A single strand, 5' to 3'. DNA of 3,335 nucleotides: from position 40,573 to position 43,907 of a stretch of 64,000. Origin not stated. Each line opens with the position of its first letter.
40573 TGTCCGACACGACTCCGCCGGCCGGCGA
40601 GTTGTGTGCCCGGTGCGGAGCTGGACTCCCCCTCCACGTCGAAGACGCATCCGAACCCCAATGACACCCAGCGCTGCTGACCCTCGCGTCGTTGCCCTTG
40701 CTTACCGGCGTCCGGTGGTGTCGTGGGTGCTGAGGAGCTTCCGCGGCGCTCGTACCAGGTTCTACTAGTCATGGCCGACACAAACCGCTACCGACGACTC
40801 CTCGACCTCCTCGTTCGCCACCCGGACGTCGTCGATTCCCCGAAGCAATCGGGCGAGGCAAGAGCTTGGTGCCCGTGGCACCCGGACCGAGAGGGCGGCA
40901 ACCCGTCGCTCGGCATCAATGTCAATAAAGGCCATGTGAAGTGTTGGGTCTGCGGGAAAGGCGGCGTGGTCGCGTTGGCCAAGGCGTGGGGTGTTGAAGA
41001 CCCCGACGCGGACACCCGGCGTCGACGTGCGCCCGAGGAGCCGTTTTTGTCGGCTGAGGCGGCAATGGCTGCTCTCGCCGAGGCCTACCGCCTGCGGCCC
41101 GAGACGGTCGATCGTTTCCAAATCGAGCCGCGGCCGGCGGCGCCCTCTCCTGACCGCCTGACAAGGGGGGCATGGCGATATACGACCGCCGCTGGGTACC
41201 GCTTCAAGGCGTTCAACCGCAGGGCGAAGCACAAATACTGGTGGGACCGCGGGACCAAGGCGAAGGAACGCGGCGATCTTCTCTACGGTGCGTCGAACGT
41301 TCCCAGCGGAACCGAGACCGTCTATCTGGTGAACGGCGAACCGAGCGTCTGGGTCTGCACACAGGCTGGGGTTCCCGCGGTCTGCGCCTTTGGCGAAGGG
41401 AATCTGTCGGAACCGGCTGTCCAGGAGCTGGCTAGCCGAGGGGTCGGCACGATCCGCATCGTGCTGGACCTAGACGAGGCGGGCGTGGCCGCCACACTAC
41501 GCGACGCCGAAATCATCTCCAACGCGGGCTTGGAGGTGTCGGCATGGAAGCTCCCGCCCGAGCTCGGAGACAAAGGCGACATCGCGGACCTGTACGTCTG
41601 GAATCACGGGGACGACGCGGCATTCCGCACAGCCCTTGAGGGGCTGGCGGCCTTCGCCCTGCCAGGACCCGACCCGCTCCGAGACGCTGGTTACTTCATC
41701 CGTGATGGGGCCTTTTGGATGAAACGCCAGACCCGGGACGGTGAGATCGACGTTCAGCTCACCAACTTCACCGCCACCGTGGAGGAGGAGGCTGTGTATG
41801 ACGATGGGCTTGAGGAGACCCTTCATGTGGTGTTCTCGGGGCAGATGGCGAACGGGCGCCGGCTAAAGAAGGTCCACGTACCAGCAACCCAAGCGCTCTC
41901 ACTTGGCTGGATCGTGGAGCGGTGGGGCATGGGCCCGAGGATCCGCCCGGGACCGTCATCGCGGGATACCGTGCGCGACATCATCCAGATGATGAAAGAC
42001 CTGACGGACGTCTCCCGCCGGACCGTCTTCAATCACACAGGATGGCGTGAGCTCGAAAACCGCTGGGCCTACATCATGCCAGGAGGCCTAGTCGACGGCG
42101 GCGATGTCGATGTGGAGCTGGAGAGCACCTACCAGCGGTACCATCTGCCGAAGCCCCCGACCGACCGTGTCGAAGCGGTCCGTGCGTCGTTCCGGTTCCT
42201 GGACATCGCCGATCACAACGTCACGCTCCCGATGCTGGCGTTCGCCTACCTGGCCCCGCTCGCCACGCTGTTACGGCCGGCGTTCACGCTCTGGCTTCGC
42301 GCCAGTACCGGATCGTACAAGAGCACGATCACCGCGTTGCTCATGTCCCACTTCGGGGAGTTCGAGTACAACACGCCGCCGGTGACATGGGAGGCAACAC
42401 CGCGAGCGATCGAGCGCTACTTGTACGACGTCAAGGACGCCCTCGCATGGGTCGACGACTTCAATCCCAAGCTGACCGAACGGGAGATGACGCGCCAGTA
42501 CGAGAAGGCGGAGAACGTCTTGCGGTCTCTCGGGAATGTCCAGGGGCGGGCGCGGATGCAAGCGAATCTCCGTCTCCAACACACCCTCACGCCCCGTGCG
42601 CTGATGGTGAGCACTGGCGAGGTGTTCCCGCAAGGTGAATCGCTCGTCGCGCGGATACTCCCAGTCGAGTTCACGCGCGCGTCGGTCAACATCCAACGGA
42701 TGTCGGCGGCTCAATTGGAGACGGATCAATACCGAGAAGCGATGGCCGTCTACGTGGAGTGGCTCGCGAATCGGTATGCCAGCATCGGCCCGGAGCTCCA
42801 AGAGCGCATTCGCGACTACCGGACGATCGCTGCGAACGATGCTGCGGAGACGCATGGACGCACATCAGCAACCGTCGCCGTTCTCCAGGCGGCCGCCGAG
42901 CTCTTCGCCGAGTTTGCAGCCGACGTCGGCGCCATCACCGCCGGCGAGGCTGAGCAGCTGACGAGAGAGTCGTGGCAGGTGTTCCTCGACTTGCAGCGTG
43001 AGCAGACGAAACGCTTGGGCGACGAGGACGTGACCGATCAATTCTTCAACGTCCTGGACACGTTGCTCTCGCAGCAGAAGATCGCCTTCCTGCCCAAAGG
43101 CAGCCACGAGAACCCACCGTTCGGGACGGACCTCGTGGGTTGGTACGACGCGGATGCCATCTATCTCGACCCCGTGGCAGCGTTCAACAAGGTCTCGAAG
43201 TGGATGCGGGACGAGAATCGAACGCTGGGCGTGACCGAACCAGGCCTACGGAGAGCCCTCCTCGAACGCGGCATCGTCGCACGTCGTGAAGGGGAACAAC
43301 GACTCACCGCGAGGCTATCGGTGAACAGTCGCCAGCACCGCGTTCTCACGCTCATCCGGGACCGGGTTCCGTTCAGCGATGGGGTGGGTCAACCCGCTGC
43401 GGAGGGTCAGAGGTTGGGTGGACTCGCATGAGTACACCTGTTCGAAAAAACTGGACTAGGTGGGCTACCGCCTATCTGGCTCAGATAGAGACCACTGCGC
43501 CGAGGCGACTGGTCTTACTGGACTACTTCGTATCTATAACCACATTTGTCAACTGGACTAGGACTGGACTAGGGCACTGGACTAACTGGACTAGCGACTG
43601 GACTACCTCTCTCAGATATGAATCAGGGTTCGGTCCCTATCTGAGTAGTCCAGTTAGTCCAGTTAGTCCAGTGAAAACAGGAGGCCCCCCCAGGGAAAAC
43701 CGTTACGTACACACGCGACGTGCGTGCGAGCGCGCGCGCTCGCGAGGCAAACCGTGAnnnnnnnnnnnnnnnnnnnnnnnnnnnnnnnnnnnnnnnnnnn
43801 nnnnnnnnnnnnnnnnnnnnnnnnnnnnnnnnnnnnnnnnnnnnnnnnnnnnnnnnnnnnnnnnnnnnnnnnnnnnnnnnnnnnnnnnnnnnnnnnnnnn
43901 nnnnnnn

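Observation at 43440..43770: Dense iteron array directly downstream of the primase gene: candidate replication origin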

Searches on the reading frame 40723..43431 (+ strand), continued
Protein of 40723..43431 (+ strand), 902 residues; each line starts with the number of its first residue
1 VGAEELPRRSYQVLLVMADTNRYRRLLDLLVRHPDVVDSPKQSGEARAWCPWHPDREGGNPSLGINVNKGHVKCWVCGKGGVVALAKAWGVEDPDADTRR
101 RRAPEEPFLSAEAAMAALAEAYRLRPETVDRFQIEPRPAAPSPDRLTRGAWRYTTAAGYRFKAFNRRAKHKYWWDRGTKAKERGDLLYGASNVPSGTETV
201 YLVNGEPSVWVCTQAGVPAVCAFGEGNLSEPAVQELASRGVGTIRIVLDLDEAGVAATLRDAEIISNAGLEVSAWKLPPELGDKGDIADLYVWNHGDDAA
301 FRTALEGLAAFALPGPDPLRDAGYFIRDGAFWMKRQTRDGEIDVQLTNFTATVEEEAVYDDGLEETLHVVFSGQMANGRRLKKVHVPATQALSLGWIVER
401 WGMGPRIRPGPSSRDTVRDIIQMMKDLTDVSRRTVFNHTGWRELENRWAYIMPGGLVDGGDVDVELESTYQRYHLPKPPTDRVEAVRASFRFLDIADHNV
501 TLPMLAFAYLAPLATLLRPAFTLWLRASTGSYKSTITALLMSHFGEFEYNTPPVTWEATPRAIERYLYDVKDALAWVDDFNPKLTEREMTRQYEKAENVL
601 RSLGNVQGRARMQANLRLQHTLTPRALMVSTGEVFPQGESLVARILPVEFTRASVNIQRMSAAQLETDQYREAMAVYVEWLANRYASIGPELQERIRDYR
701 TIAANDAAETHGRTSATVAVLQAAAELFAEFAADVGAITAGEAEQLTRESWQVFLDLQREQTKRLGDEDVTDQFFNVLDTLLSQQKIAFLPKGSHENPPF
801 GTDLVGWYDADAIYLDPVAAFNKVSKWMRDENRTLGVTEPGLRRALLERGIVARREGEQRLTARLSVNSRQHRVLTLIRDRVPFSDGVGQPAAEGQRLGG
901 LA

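Call 48: search_solved_structures(query=A1, max_evalue=1)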
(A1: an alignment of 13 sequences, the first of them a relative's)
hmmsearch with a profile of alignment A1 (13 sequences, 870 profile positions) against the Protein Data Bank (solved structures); distinct sequences matched with E-value up to 1: 12.
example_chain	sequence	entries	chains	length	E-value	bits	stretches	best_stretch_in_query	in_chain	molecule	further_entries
2au3_A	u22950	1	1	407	1e-07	33.8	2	24-58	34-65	DNA primase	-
4e2k_A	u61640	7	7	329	0.00039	22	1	145-291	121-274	DNA primase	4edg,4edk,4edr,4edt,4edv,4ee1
4nbz_A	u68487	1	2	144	0.00096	20.7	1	413-453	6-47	TcdA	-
4nbx_A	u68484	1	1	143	0.00098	20.7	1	413-453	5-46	TcdA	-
5guj_A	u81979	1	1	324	0.0019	19.7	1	146-258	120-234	DNA primase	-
1d0q_A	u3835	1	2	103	0.0036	18.8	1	14-58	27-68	DNA PRIMASE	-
2g7c_A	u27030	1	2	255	0.018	16.5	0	414-453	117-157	Toxin A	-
4nc0_A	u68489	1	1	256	0.018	16.5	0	414-453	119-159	Cell wall-binding repeat protein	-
4nby_A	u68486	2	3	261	0.019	16.4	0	414-453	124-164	Cell wall-binding repeat protein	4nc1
8ji0_A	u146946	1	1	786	0.02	16.4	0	408-437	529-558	Maltose/maltodextrin-binding periplasmic protein,Hemorrhagic toxin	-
5umi_C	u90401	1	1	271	0.043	15.3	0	414-436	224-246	Toxin A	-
2qj6_A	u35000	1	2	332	0.082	14.3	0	414-436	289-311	Toxin A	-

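Call 79: predict_structure(alignment_id=A1)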
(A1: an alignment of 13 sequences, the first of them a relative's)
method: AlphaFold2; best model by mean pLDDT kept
length: 886 residues; sequences in the alignment: 13
mean_pLDDT: 74.6   pTM: 0.40
mean pLDDT of the five models: 74.6, 74.1, 73.0, 70.3, 69.5
residues with pLDDT >= 90: 187; 70-90: 425; 50-70: 130; < 50: 144
segments of 3 or more residues with pLDDT < 50: 81-84, 437-443, 445-455, 502-514, 531-573, 579-627, 875-886
pLDDT, mean of each block of 10 residues (from residue 1): 69 89 87 85 84 89 88 73 54 84 91 93 81 88 88 83 80 87 92 94 86 89 91 73 86 89 83 93 94 76 76 87 83 89 66 90 86 86 87 85 86 64 60 51 43 50 81 89 87 70 45 53 69 33 33 32 35 47 43 39 37 42 39 72 83 84 82 83 79 61 86 92 93 91 71 75 88 85 86 89 90 72 78 74 74 79 82 49 28
secondary structure, 60 per line:
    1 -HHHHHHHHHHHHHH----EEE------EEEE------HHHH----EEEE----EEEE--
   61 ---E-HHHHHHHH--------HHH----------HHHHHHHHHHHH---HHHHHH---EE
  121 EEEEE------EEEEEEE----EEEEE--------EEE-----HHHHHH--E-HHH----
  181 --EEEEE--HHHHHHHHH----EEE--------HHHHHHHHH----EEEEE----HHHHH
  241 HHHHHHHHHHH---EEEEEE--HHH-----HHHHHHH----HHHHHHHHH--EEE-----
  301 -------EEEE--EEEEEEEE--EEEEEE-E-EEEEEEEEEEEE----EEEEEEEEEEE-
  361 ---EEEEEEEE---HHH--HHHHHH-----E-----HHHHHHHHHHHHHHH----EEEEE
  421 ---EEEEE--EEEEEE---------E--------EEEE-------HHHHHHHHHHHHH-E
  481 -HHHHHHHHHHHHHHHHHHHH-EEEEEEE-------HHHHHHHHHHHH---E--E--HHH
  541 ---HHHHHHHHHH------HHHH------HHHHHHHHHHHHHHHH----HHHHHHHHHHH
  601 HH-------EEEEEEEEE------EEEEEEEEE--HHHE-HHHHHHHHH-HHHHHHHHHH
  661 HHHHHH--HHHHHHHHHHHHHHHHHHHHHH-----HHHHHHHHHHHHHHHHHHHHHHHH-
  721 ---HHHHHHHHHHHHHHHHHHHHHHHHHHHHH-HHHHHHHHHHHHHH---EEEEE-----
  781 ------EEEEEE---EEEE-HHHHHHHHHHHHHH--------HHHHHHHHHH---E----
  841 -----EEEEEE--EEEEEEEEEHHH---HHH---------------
elements in order (helices of 4 or more, strands of 3 or more residues): H2-15 E20-22 E29-32 H39-42 E47-50 E55-58 H66-73 H95-106 H110-115 E119-125 E132-138 E143-147 E156-158 H164-169 E183-187 H190-198 E203-205 H214-222 E227-231 H236-251 E255-260 H271-277 H282-290 E293-295 E308-311 E314-321 E324-329 E333-344 E349-359 E364-371 H380-385 H397-411 E416-420 E424-428 E431-436 E455-458 H466-478 H482-501 E503-509 H517-528 H544-553 H560-563 H570-585 H590-602 E610-618 E625-633 H641-649 H651-666 H669-690 H696-719 H724-752 H754-767 E771-775 E787-792 E796-799 H801-814 H823-832 E846-851 E854-862

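Call 81: search_protein_families(library=ncbifam, proteins=[window:40771-43431:+], max_evalue=0.01)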
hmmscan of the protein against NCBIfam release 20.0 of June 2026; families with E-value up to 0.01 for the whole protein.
window:40771-43431:+ (886 aa): 2 families
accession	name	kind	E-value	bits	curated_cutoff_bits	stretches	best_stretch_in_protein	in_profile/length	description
TIGR01391.1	dnaG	equivalog_domain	1.4e-13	50.5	283.6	2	151-264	223-338/414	DNA primase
TIGR00646.1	MG010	hypoth_equivalog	0.003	17.1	260.65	1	163-278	92-207/218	DNA primase-like protein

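Call 82: fold_search(model_id=the predicted structure, library=pdb)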
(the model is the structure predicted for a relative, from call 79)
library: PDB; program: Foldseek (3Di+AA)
matches with E <= 10: 639; with E <= 0.001: 12
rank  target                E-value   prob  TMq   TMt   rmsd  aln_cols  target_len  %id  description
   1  2au3                  1.5e-09  1.00  0.17  0.35  21.1       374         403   18  Crystal Structure of the Aquifex aeolicus primase (Zinc Binding and RNA Polymerase Domains) (released 2005-11-15)
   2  8tch_B                2.8e-09  1.00  0.20  0.32  17.9       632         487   12  Initiation of replication protein with helicase activity encoded by Pathogenicity Island SaPIBov1 (released 2024-07-03)
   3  8tch_A                4.3e-09  1.00  0.19  0.29  17.4       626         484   11  Initiation of replication protein with helicase activity encoded by Pathogenicity Island SaPIBov1 (released 2024-07-03)
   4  5dgk_B                2.0e-08  1.00  0.26  0.41  15.1       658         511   13  SCCmec type IV Cch - active helicase (released 2016-08-24)
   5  5dgk_A                2.5e-08  1.00  0.26  0.39  15.6       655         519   12  SCCmec type IV Cch - active helicase (released 2016-08-24)
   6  7t8c_A                3.1e-06  1.00  0.16  0.26  22.6       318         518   15  Heptameric Human Twinkle Helicase Clinical Variant W315L (released 2022-07-27)
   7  7t8b_A                6.5e-06  1.00  0.18  0.29  23.4       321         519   15  Octameric Human Twinkle Helicase Clinical Variant W315L (released 2022-07-27)
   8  5guj                  1.1e-05  1.00  0.19  0.47   5.1       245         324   16  Crystal structure of the Bacillus subtilis DnaG RNA Polymerase Domain, natural degradation of full length DnaG (released 2017-04-19)
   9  7t8b_B                2.2e-05  1.00  0.18  0.29  23.4       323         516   14  Octameric Human Twinkle Helicase Clinical Variant W315L (released 2022-07-27)
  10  5w33                  4.6e-05  1.00  0.19  0.49   4.5       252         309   18  Crystal structure of the RNA polymerase domain (RPD) of Mycobacterium tuberculosis primase DnaG (released 2018-03-28)
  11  4e2k                  5.1e-05  1.00  0.19  0.48   5.4       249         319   18  The structure of the S. aureus DnaG RNA Polymerase Domain (released 2012-08-01)
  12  4edg                  5.8e-05  1.00  0.19  0.48   4.2       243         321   20  The structure of the S. aureus DnaG RNA Polymerase Domain bound to ATP and Manganese (released 2012-07-25)
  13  3dlb_B                6.3e-03  0.57  0.09  0.11  22.8       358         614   10  Crystal structure of the guide-strand-containing Argonaute protein silencing complex (released 2008-09-02)
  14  5i4a_C                1.4e-02  0.21  0.06  0.08  21.2       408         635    9  X-ray crystal structure of Marinitoga piezophila Argonaute in complex with 5' OH guide RNA (released 2016-03-30)
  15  3dlb_A                5.2e-02  0.23  0.09  0.11  22.0       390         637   11  Crystal structure of the guide-strand-containing Argonaute protein silencing complex (released 2008-09-02)
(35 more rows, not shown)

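Call 92: find_related_loci(query=A1, collection=viral_contigs, flank=4000)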
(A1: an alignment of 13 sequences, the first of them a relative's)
Query A1 (886 aa) in viral_contigs; peptide patterns used: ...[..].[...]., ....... (x = any residue, [..] = any of these).
22 stretches matched a pattern; 1 encode a relative of the query (tblastn E <= 1e-3); 1 distinct loci.
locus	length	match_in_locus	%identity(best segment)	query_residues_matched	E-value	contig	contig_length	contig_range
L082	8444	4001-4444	37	131-278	9e-19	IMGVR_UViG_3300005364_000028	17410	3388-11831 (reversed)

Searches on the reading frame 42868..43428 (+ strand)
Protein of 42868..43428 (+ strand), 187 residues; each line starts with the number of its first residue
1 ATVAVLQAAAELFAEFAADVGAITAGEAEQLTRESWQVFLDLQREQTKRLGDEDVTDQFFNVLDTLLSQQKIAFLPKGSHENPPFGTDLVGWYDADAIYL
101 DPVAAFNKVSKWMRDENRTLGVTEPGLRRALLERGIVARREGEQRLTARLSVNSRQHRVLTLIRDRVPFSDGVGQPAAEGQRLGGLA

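Call 55: find_related_loci(query=A2, collection=metagenome_contigs, flank=3000)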
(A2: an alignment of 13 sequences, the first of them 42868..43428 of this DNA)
Query A2 (187 aa) in metagenome_contigs; peptide patterns used: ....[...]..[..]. (x = any residue, [..] = any of these).
119 stretches matched a pattern; 2 encode a relative of the query (tblastn E <= 1e-3); 2 distinct loci.
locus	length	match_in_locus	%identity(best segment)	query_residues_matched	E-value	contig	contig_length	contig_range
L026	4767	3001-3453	32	16-167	5e-19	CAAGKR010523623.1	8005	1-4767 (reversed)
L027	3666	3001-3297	31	81-169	1e-6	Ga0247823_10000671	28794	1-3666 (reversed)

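Call 56: find_related_loci(query=A2, collection=viral_contigs, flank=3000)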
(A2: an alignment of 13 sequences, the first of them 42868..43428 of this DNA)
Query A2 (187 aa) in viral_contigs; peptide patterns used: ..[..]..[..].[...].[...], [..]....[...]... (x = any residue, [..] = any of these).
150 stretches matched a pattern; 7 encode a relative of the query (tblastn E <= 1e-3); 7 distinct loci.
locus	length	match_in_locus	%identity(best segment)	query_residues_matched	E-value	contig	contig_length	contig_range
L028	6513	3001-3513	31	3-167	6e-21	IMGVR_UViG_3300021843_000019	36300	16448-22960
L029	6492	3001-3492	30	3-164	3e-18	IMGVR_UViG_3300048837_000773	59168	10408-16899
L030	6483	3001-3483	31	4-163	3e-17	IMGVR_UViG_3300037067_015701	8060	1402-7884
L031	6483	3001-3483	31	4-163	4e-17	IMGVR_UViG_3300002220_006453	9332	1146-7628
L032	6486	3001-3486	28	3-163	2e-16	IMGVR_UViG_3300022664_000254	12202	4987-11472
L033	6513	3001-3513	28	4-174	3e-16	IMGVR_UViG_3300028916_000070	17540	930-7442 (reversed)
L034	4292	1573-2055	28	4-163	2e-11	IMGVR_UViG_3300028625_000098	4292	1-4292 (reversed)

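Call 58: predict_structure(alignment_id=A2)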
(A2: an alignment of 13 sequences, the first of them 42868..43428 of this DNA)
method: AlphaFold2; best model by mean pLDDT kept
length: 187 residues; sequences in the alignment: 13
mean_pLDDT: 88.7   pTM: 0.68
mean pLDDT of the five models: 88.7, 88.4, 86.5, 85.9, 83.6
residues with pLDDT >= 90: 135; 70-90: 34; 50-70: 7; < 50: 11
segments of 3 or more residues with pLDDT < 50: 177-187
pLDDT, mean of each block of 10 residues (from residue 1): 85 96 96 93 80 85 96 94 94 95 97 95 94 92 88 91 94 63 41
secondary structure, 60 per line:
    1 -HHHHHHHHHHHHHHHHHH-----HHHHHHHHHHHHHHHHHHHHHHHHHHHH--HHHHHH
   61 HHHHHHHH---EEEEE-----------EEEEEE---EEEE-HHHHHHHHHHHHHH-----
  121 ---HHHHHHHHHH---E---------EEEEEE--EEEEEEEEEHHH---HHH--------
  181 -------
elements in order: H2-19 H25-52 H55-68 E72-76 E88-93 E97-100 H102-115 H124-133 E147-152 E155-163

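Call 99: search_protein_representatives(alignment_id=A2)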
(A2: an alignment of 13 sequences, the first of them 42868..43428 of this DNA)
Query: 13 sequences, 184 profile positions. Proteins with E-value up to 0.001 (for the whole library): 4135; up to 1e-10: 2011; up to 1e-30: 30. The best 150 are listed.
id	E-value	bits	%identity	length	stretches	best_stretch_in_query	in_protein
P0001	7.9e-77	273.6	-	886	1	2-180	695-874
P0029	1.1e-72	260.1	-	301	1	1-182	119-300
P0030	5.4e-64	231.8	-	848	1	1-182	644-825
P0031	1.1e-63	230.7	-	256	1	2-178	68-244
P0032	3.7e-61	222.5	-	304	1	2-179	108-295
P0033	1.1e-53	198.2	-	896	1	1-179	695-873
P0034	1.1e-40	155.8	-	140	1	57-182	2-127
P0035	4.6e-38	147.3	-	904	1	1-172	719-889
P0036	1.3e-37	145.8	-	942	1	2-171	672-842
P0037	5.4e-37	143.8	-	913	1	2-172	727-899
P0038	6.5e-37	143.5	-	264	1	1-169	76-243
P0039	1.9e-36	142.0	-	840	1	1-172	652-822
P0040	6.2e-36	140.3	-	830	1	1-172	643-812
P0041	3.2e-34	134.7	-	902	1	1-172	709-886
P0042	7.3e-34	133.6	-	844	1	1-172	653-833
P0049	3.3e-32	128.2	-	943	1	2-172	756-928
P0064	4.4e-29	118.0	-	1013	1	2-172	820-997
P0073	2.6e-28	115.5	-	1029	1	2-170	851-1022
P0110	2.2e-25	105.9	-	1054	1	2-171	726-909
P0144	2.0e-23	99.5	-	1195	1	1-179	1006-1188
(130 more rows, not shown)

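Call 100: search_protein_families(library=pfam, proteins=[P0030, P0033, P0035, P0036, P0039, P0049, P0064, P0073, P0110, P0144], max_evalue=0.001)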
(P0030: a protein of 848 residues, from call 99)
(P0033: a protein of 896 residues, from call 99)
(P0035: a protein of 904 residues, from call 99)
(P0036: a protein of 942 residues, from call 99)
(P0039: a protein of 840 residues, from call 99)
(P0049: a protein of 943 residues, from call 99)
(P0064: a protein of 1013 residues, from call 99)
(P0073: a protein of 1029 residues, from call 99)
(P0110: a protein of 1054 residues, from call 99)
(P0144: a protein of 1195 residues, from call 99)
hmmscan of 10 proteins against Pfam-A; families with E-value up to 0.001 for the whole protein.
P0030 (848 aa): 1 family
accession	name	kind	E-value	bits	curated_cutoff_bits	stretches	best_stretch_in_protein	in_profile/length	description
PF12965.13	DUF3854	-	1.5e-15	57.7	23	1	112-225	6-125/130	Domain of unknown function (DUF3854)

P0033 (896 aa): 3 families
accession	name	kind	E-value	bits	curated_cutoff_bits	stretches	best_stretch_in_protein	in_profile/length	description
PF13662.12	Toprim_4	-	0.00018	22.1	25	1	182-254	3-81/85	Toprim domain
PF01807.25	Zn_ribbon_DnaG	-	0.00027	21.1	24.9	1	30-64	33-64/98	CHC2 zinc finger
PF13155.12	Toprim_2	-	0.00028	21.6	22.1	1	194-261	12-80/88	Toprim-like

P0035 (904 aa): 2 families
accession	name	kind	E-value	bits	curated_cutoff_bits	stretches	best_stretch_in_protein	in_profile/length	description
PF16793.10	RepB_primase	-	8.4e-06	26.2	24.3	1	83-194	62-171/186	RepB DNA-primase N-terminal domain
PF06048.17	DUF927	-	1.7e-05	25.1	22.6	1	428-595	90-253/284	Domain of unknown function (DUF927)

P0036 (942 aa): 3 families
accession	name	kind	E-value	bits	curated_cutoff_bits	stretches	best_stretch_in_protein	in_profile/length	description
PF09250.16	Prim-Pol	-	3e-32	112.7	22.8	1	16-188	1-158/158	Bifunctional DNA primase/polymerase, N-terminal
PF08708.16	PriCT_1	-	2.1e-07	30.9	21.1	1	214-269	10-65/67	Primase C terminal 1 (PriCT-1)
PF06048.17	DUF927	-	7.9e-07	29.4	22.6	1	488-551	196-256/284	Domain of unknown function (DUF927)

P0039 (840 aa): 2 families
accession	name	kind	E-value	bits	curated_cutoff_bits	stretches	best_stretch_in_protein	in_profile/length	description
PF09250.16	Prim-Pol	-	1.6e-21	77.8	22.8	1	2-124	28-157/158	Bifunctional DNA primase/polymerase, N-terminal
PF06048.17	DUF927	-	4.1e-07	30.4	22.6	1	361-557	91-274/284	Domain of unknown function (DUF927)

P0049 (943 aa): 2 families
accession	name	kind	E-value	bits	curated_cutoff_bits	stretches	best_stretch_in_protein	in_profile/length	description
PF09250.16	Prim-Pol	-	1.5e-36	126.6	22.8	1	12-160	1-154/158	Bifunctional DNA primase/polymerase, N-terminal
PF06048.17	DUF927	-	3.9e-08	33.7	22.6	1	464-659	92-275/284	Domain of unknown function (DUF927)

P0064 (1013 aa): 3 families
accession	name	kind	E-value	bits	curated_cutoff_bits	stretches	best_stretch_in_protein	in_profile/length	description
PF01807.25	Zn_ribbon_DnaG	-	1e-13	51.4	24.9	1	9-100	5-94/98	CHC2 zinc finger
PF06048.17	DUF927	-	1.1e-08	35.5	22.6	1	526-725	90-275/284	Domain of unknown function (DUF927)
PF08275.17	DNAG_N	-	8.8e-07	29.5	26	1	126-191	1-67/128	DNA primase catalytic core, N-terminal domain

P0073 (1029 aa): 2 families
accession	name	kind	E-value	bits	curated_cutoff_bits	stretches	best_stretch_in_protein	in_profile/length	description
PF01807.25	Zn_ribbon_DnaG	-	9.1e-23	80.4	24.9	1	3-92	5-94/98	CHC2 zinc finger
PF08275.17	DNAG_N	-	6.8e-05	23.4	26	1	121-176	5-62/128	DNA primase catalytic core, N-terminal domain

P0110 (1054 aa): 0 families

P0144 (1195 aa): 2 families
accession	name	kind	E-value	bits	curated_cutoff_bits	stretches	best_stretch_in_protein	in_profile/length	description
PF06048.17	DUF927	-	2.1e-06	28.1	22.6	1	711-913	91-276/284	Domain of unknown function (DUF927)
PF16793.10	RepB_primase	-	0.00024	21.4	24.3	1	188-271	85-167/186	RepB DNA-primase N-terminal domain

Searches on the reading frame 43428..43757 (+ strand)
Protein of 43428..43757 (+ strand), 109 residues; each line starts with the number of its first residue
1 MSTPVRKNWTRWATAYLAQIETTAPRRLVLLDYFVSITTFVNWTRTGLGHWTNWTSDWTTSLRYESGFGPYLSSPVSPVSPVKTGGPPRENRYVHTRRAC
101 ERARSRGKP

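Call 7: search_protein_families(library=pfam, proteins=[window:43428-43757:+])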
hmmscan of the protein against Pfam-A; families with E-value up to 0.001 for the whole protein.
window:43428-43757:+ (109 aa): 0 families
